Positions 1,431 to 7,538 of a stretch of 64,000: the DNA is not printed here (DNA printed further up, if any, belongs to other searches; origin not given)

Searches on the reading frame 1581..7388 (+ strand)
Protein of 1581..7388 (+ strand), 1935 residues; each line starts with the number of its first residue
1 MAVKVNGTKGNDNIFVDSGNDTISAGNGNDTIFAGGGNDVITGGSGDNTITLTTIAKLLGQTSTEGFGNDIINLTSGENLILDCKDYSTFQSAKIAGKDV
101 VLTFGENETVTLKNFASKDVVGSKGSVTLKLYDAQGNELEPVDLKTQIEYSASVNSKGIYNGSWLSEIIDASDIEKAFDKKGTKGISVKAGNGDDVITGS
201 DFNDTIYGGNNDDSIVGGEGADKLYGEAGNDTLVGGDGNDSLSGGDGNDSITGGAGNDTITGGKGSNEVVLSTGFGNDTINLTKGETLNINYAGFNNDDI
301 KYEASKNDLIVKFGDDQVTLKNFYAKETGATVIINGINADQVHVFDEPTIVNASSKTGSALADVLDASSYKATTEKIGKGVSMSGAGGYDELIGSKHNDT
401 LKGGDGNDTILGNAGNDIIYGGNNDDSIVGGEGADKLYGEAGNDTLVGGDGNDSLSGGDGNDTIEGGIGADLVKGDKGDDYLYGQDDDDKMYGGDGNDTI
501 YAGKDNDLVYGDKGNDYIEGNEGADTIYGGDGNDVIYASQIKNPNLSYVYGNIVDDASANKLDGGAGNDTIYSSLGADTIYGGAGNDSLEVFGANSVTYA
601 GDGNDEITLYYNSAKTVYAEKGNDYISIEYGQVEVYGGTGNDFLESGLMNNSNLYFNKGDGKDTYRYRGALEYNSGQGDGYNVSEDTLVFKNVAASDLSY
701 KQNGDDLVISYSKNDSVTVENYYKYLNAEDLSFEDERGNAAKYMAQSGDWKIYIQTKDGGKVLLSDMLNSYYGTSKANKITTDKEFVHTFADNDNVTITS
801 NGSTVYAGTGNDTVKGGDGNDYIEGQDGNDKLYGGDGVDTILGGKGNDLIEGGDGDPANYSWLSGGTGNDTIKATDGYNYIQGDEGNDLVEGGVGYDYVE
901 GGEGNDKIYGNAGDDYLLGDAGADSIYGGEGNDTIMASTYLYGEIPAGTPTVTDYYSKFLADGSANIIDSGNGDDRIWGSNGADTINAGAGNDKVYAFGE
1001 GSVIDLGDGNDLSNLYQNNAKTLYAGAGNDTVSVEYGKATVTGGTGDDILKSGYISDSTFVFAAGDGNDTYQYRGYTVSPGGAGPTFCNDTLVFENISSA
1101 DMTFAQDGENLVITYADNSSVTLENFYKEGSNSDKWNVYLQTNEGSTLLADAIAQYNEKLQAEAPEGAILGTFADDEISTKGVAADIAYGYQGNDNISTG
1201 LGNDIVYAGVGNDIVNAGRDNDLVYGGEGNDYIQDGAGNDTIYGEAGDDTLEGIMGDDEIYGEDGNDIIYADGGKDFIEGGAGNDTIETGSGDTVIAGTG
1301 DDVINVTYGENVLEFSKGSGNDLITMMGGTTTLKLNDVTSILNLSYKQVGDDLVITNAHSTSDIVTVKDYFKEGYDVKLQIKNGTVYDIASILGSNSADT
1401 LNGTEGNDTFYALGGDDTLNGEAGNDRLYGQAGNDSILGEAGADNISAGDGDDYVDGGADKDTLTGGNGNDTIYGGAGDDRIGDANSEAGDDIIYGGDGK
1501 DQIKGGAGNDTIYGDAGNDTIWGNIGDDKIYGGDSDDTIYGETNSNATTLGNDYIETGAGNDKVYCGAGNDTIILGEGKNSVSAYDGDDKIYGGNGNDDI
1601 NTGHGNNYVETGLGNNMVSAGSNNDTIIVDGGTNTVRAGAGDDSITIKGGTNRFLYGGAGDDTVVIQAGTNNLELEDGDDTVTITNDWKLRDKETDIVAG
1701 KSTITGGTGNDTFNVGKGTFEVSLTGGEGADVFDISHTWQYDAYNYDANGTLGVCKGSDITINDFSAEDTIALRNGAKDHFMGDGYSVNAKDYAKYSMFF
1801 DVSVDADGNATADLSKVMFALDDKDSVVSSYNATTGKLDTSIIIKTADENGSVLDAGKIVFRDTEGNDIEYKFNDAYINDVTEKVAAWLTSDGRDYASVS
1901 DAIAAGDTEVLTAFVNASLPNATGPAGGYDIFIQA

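Call 86: search_protein_families(library=pfam, proteins=[window:1581-7388:+], max_evalue=0.001)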
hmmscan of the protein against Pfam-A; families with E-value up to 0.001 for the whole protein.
window:1581-7388:+ (1935 aa): 2 families
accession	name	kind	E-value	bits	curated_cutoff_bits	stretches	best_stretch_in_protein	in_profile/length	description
PF00353.25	HemolysinCabind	-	8e-175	566.2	23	26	901-935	2-36/36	RTX calcium-binding nonapeptide repeat (4 copies)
PF22783.1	BapA_N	-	2.3e-10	40.7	27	0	677-740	18-85/123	BapA, prefix-like domain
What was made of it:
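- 1581..7388 (+): RTX-repeat giant protein, the likely T1SS substrate (context, not part of the island). PF00353 at 8e-175 with 26 stretches, plus BapA_N (call 86)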
